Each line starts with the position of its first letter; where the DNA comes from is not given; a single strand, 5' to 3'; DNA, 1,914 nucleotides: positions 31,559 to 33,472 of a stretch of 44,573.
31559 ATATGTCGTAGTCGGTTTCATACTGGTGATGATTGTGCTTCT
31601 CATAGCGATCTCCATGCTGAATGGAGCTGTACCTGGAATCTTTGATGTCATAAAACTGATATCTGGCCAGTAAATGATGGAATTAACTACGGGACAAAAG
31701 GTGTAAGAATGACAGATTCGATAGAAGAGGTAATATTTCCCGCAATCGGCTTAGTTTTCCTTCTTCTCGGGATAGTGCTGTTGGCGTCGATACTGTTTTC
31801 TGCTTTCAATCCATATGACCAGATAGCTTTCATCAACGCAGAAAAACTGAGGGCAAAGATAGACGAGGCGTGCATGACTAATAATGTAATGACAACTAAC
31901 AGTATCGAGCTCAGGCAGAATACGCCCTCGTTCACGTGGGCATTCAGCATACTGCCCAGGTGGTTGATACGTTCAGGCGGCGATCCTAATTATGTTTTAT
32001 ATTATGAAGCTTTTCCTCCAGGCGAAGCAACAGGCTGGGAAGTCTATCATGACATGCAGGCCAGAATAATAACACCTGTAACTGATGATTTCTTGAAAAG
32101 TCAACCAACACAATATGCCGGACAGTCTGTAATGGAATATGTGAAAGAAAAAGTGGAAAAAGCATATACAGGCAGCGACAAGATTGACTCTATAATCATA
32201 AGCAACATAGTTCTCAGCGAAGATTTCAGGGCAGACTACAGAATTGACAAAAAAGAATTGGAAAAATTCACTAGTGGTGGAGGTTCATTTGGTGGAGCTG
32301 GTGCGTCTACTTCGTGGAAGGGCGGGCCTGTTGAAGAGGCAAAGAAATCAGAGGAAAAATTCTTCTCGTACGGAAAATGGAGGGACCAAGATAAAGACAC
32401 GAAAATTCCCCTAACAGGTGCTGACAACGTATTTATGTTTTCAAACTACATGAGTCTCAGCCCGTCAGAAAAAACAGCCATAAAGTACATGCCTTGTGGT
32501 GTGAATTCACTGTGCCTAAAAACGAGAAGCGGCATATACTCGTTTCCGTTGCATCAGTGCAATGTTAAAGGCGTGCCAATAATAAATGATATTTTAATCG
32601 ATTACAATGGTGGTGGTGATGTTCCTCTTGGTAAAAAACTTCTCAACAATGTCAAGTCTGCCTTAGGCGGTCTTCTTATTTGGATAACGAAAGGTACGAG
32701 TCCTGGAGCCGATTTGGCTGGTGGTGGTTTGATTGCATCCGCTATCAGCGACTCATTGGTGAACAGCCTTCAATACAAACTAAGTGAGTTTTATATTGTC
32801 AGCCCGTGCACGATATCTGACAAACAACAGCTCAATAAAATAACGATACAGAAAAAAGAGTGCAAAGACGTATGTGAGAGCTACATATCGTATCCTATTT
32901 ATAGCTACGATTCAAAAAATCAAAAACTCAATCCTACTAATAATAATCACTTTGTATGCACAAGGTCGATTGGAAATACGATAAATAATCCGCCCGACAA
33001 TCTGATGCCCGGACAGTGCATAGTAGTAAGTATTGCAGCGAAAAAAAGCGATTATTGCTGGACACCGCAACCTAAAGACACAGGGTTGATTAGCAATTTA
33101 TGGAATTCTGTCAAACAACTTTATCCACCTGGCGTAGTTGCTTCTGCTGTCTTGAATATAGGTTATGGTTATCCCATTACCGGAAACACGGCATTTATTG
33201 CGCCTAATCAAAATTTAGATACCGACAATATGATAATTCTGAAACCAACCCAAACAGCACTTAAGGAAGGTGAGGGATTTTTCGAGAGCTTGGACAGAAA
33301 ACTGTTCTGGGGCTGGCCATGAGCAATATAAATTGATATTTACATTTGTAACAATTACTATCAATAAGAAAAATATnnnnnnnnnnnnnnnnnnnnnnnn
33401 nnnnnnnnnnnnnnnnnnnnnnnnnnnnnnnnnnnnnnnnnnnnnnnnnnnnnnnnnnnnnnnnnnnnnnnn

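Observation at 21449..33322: Divergent type IV pilus-like locus: intein-split ATPase, platform protein, and a 10-gene operon of helix-anchored proteins with no recognisable pilin globular domains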

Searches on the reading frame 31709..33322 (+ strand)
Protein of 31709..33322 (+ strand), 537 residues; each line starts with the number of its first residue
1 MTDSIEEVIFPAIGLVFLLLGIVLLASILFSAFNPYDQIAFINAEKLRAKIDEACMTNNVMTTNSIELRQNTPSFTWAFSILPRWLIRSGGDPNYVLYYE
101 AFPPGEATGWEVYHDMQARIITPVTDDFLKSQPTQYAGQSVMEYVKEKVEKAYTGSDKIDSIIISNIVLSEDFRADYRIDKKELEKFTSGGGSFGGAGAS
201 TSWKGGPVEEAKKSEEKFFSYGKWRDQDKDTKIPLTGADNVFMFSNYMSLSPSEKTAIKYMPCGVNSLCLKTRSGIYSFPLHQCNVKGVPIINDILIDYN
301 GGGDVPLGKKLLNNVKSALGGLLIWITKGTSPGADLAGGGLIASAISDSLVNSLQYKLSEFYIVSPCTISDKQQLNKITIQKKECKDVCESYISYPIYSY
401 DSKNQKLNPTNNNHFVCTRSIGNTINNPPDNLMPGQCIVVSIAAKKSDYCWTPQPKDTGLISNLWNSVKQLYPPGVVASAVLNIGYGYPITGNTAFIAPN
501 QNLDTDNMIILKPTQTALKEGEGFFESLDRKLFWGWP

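Call 3: search_protein_families(library=pfam, proteins=[window:31709-33322:+], max_evalue=0.1)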
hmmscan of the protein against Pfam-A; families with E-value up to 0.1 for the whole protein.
window:31709-33322:+ (537 aa): 0 families

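Call 23: search_protein_families(library=ncbifam, proteins=[window:31709-33322:+], max_evalue=0.01)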
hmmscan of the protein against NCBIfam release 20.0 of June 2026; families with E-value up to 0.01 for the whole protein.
window:31709-33322:+ (537 aa): 0 families

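Call 24: find_homologous_proteins(query=window:31709-33322:+, max_evalue=0.001)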
Query window:31709-33322:+ (537 aa): 52 proteins with E <= 0.001 among 8000 candidates.
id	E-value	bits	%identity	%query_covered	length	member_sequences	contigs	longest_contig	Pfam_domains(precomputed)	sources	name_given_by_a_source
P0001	0.0e+0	1243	100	100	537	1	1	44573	-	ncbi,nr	ncbi:hypothetical protein HYZ41_01165 [archaeon]|nr:hypothetical protein [archaeon]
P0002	2.7e-157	543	49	100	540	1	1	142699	-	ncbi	-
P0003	1.8e-140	487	46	100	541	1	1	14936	-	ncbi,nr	ncbi:MAG: hypothetical protein NT120_02375 [Candidatus Aenigmarchaeota archaeon]|nr:hypothetical pro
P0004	4.5e-135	469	44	100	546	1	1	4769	-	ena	-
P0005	1.5e-132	461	47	100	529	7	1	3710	-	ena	-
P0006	1.3e-127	445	44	100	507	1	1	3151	-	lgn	-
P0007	1.4e-120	422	42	100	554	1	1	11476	-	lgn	-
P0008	5.8e-119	416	42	100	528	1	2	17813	-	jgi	-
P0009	1.1e-110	389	39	100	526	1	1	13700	-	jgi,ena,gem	-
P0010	1.5e-105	372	38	100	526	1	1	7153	-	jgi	jgi:hypothetical protein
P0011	1.7e-104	368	38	99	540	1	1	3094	-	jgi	jgi:hypothetical protein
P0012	1.8e-104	368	40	100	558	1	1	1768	-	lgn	-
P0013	2.2e-101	358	39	100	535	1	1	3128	-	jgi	jgi:uncharacterized membrane protein YgcG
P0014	9.5e-95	336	38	100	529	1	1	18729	-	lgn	-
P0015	4.9e-92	327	37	100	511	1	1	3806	-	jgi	jgi:hypothetical protein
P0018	7.4e-86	307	36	99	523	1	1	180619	-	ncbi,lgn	-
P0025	3.5e-77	278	34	95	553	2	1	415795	-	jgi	jgi:hypothetical protein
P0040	7.6e-63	231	39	53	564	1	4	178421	-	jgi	jgi:hypothetical protein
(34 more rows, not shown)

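Call 27: find_encoding_contigs(protein=P0002, flank=10000, max_places=2)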
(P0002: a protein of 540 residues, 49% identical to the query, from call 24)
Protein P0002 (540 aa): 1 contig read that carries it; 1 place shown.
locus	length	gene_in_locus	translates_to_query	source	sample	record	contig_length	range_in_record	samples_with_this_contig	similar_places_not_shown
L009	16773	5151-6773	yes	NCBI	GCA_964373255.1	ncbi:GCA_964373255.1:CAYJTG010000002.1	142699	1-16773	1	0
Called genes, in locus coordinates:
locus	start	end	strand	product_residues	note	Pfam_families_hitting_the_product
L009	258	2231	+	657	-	-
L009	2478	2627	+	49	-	-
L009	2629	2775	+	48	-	-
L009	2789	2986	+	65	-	-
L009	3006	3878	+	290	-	-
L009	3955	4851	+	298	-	-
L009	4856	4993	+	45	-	-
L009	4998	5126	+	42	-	-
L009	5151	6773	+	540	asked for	-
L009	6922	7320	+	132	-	-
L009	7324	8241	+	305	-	-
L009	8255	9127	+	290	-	-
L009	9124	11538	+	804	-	PF01464:SLT (weak)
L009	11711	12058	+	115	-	-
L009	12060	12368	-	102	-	PF01918:Alba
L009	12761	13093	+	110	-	-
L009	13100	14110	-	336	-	PF00752:XPG_N, PF00867:XPG_I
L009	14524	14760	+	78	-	-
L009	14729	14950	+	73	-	PF07927:HicA_toxin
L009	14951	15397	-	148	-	-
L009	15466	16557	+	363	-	PF13506:Glyco_transf_21, PF00535:Glycos_transf_2, PF10111:Glyco_tranf_2_2 (weak), PF13641:Glyco_tranf_2_3, PF03142:Chitin_synth_2 (faint), PF13632:Glyco_trans_2_3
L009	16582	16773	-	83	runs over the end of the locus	PF00736:EF1_GNE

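Call 37: search_protein_families(library=pfam, proteins=[L009:6922-7320:+, L009:7324-8241:+, L009:8255-9127:+, L009:9124-11538:+, L009:11711-12058:+, L009:3006-3878:+, L009:3955-4851:+], max_evalue=0.05)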
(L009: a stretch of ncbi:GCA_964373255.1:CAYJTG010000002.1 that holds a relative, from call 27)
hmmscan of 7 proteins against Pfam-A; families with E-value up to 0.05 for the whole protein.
L009:6922-7320:+ (132 aa): 0 families

L009:7324-8241:+ (305 aa): 0 families

L009:8255-9127:+ (290 aa): 0 families

L009:9124-11538:+ (804 aa): 1 family
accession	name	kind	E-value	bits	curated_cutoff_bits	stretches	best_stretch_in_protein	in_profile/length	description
PF01464.25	SLT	-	4.3e-15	55.8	21.3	2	415-448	19-52/117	Transglycosylase SLT domain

L009:11711-12058:+ (115 aa): 0 families

L009:3006-3878:+ (290 aa): 0 families

L009:3955-4851:+ (298 aa): 0 families

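Call 38: predict_structure(alignment_id=A1)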
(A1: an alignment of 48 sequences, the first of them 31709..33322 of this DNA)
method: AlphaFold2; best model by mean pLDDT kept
length: 537 residues; sequences in the alignment: 48
mean_pLDDT: 81.6   pTM: 0.84
mean pLDDT of the five models: 81.6, 80.6, 79.5, 77.5, 77.2
residues with pLDDT >= 90: 256; 70-90: 140; 50-70: 114; < 50: 27
segments of 3 or more residues with pLDDT < 50: 287-289, 334-336, 477-486, 535-537
pLDDT, mean of each block of 10 residues (from residue 1): 74 95 92 90 97 96 94 75 83 94 88 90 96 95 92 78 97 93 79 56 86 79 97 95 95 94 96 97 69 72 51 58 55 52 66 78 92 80 91 95 97 92 90 92 83 69 64 55 56 87 71 84 58 48
secondary structure, 60 per line:
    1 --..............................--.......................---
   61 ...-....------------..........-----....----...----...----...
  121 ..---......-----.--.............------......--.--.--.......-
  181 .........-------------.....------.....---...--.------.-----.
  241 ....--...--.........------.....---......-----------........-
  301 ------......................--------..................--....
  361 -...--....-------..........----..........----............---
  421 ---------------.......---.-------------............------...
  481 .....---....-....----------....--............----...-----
elements in order: H3-32 H35-57 E61-63 E65-68 H81-90 E96-99 E118-122 H126-131 H140-152 E159-164 E173-179 H181-189 E203-207 H214-218 E222-224 E240-244 H252-260 E267-271 E275-280 E292-299 H307-328 H337-354 E357-360 E362-364 E367-370 E378-384 E392-401 E406-417 E436-442 H460-471 H478-485 H489-492 E494-497 E508-511 H514-525

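Call 41: fold_search(model_id=the predicted structure, library=pdb)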
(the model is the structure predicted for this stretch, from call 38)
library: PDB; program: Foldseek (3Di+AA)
matches with E <= 10: 32; with E <= 0.001: 0
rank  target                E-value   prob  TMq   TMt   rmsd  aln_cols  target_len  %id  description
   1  6ta5_E                4.3e-01  0.05  0.09  0.13  23.0       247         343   12  OprM-MexA complex from the MexAB-OprM Pseudomonas aeruginosa whole assembly reconstituted in nanodiscs (released 2020-09-16)
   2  9xsx_A                2.2e+00  0.01  0.04  0.07  18.4       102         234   17  the complex structure of antibody CF22 bound to the hemagglutinin of influenza B virus (HA_B/Guangdong-Yuexiu/120/2022 (released 2026-02-18)
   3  3sma_B                2.5e+00  0.02  0.06  0.10  13.6       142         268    4  A new N-acetyltransferase fold in the structure and mechanism of the phosphonate biosynthetic enzyme FrbF (released 2011-08-24)
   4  1uww_B                3.2e+00  0.01  0.05  0.11  15.5       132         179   10  X-ray crystal structure of a non-crystalline cellulose specific carbohydrate-binding module: CBM28. (released 2004-05-13)
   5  3sma_A                3.8e+00  0.01  0.06  0.10  13.6       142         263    4  A new N-acetyltransferase fold in the structure and mechanism of the phosphonate biosynthetic enzyme FrbF (released 2011-08-24)
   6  9bto_A                4.3e+00  0.00  0.04  0.05  18.0       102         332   16  Influenza hemagglutinin B/Maryland/2016 glycoprotein (released 2025-04-30)
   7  1vf7_C                4.5e+00  0.03  0.09  0.16  16.3       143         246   12  Crystal structure of the membrane fusion protein, MexA of the multidrug transporter (released 2004-05-25)
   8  4uqv_F                4.8e+00  0.01  0.05  0.06  15.8        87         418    9  methanococcus jannaschii serine hydroxymethyl-transferase in complex with PLP (released 2014-07-30)
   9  1vf7_K                5.1e+00  0.01  0.09  0.16  17.4       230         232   11  Crystal structure of the membrane fusion protein, MexA of the multidrug transporter (released 2004-05-25)
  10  3sma_D                5.1e+00  0.01  0.06  0.10  13.6       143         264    5  A new N-acetyltransferase fold in the structure and mechanism of the phosphonate biosynthetic enzyme FrbF (released 2011-08-24)
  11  3sma_C                5.4e+00  0.01  0.06  0.10  13.8       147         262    5  A new N-acetyltransferase fold in the structure and mechanism of the phosphonate biosynthetic enzyme FrbF (released 2011-08-24)
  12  4fqk_A                5.7e+00  0.00  0.04  0.06  19.0       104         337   13  Influenza B/Brisbane/60/2008 hemagglutinin Fab CR8059 complex (released 2012-08-22)
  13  4fqm_A                5.7e+00  0.00  0.04  0.06  19.0       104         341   13  Structure of B/Brisbane/60/2008 Influenza Hemagglutinin (released 2012-08-22)
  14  8pm4_A                5.7e+00  0.00  0.06  0.06  23.4       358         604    9  Cryo-EM structure of the Cas12m-crRNA-target DNA complex (released 2024-02-07)
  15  5kef_A                6.1e+00  0.00  0.05  0.09  15.5       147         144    8  Structure of hypothetical Staphylococcus protein SA0856 with zinc (released 2017-01-18)
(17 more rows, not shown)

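Call 45: find_encoding_contigs(protein=P0025, flank=10000, max_places=1)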
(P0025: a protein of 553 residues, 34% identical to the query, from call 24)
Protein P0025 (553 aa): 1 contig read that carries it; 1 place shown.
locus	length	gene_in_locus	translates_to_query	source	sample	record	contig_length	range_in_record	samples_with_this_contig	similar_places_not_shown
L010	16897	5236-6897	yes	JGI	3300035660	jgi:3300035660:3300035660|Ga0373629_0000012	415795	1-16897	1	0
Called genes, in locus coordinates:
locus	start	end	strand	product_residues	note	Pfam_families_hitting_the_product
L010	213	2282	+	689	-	-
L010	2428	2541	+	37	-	-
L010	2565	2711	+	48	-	-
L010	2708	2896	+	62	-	-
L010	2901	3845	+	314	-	-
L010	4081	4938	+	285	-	-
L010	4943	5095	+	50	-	-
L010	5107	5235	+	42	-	-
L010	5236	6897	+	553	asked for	-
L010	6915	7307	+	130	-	-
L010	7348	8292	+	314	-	-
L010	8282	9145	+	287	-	-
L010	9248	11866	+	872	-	PF01464:SLT (weak)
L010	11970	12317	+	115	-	-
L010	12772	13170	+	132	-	PF01918:Alba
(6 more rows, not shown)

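Call 46: find_encoding_contigs(protein=P0018, flank=10000, max_places=1)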
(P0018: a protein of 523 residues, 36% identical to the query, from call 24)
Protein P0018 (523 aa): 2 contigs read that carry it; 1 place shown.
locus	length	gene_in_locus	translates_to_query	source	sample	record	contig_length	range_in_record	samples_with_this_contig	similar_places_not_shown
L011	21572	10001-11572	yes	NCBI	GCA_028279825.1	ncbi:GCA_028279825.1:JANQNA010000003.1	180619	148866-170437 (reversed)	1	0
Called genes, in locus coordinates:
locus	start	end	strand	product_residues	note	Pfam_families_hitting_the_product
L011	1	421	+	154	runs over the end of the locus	-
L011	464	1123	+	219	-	-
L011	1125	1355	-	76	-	-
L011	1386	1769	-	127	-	-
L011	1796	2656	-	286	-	PF08241:Methyltransf_11 (weak)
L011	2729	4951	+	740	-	PF00437:T2SSE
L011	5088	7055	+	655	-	PF00482:T2SSF (weak)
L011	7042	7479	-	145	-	PF00565:SNase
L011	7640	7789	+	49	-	-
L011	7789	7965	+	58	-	-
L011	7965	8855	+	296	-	-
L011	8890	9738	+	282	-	-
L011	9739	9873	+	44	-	-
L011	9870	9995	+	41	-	-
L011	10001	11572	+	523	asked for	-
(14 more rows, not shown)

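Call 47: find_encoding_contigs(protein=P0040, flank=10000, max_places=1)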
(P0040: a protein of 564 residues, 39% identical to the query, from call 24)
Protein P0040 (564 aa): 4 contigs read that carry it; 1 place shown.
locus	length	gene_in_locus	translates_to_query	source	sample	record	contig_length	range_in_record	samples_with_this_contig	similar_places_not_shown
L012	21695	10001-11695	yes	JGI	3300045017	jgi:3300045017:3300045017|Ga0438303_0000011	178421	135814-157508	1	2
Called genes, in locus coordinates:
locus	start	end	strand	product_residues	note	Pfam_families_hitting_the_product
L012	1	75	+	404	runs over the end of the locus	PF01979:Amidohydro_1, PF07969:Amidohydro_3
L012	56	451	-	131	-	PF01894:YjbQ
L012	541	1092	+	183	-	PF00352:TBP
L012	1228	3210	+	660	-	PF14551:MCM_N, PF17207:MCM_OB, PF01078:Mg_chelatase (faint), PF00493:MCM, PF17855:MCM_lid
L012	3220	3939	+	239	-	PF16100:RMI2 (faint), PF01336:tRNA_anti-codon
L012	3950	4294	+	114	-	-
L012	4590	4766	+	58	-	-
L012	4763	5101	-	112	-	-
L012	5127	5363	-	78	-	PF04010:DUF357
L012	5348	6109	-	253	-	PF00590:TP_methylase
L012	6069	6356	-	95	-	-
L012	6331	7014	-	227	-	PF02732:ERCC4, PF12826:HHH_2 (weak), PF14520:HHH_5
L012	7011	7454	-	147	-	PF00293:NUDIX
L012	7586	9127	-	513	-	PF00270:DEAD, PF04851:ResIII, PF21210:RNA_helicase_helical, PF00271:Helicase_C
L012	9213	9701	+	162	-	-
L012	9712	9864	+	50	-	-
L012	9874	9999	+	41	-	-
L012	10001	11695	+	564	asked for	-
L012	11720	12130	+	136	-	-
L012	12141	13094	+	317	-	-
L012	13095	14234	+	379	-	-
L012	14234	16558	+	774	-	PF01464:SLT, PF01551:Peptidase_M23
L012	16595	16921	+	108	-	-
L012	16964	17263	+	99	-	PF01918:Alba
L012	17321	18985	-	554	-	PF00749:tRNA-synt_1c, PF03950:tRNA-synt_1c_C, PF20974:tRNA-synt_1c_C2 (weak)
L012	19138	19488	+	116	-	-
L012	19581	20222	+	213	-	PF05175:MTS, PF13489:Methyltransf_23 (faint), PF06325:PrmA, PF13847:Methyltransf_31 (weak), PF13649:Methyltransf_25 (weak)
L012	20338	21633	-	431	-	-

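Call 55: find_homologous_proteins(query=L009:9124-11538:+, max_evalue=0.001)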
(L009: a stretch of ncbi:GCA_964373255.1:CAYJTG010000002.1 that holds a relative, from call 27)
Query L009:9124-11538:+ (804 aa): 5 proteins with E <= 0.001 among 8000 candidates.
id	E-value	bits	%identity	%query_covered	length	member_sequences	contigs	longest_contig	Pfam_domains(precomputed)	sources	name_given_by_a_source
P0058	0.0e+0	1881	100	100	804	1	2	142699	PF01464.26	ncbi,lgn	-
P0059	3.0e-123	431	39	90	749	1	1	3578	PF01464.26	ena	-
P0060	6.1e-112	393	36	98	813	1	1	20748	PF01464.26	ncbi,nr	ncbi:transglycosylase SLT domain-containing protein [archaeon]|nr:transglycosylase SLT domain-contai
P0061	1.1e-69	254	30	88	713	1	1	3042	PF01464.26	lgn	-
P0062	7.7e-4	36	33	16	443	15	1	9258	PF01464.26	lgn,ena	-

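Call 77: search_protein_representatives(alignment_id=A1)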
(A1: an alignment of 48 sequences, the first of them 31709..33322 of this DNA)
Query: 48 sequences, 511 profile positions. Proteins with E-value up to 0.001 (for the whole library): 238; up to 1e-10: 182; up to 1e-30: 142. The best 150 are listed.
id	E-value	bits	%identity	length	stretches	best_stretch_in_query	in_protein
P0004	8.3e-193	658.3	-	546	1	3-506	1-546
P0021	1.2e-182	624.7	-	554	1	2-507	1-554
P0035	4.5e-182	622.8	-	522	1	10-507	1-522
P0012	2.0e-180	617.4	-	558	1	3-508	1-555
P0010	5.0e-180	616.1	-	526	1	3-508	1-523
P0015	3.5e-176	603.4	-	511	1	2-506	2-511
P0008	1.7e-174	597.9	-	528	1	2-506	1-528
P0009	9.6e-174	595.4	-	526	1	4-506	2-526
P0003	2.7e-172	590.6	-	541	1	2-506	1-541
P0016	8.7e-172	588.9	-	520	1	1-507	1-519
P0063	2.1e-171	587.7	-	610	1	3-507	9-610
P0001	5.3e-168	576.4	-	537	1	2-506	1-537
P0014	1.9e-166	571.3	-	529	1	2-506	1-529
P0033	6.6e-165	566.2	-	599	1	2-509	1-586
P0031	4.6e-162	556.8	-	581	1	4-507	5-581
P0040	8.2e-149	513.1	-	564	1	3-509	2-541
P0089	8.5e-109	381.1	-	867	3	156-447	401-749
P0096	5.0e-97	342.3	-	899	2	151-447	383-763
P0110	1.7e-83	297.7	-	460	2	10-279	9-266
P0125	6.1e-68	246.3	-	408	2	11-275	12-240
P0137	5.0e-61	223.5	-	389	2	2-278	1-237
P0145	1.6e-54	202.0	-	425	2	13-274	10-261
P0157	3.7e-42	161.3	-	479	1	9-267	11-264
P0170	1.5e-33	132.8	-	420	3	5-168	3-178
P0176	1.3e-27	113.3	-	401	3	6-111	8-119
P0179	1.1e-26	110.1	-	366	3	343-440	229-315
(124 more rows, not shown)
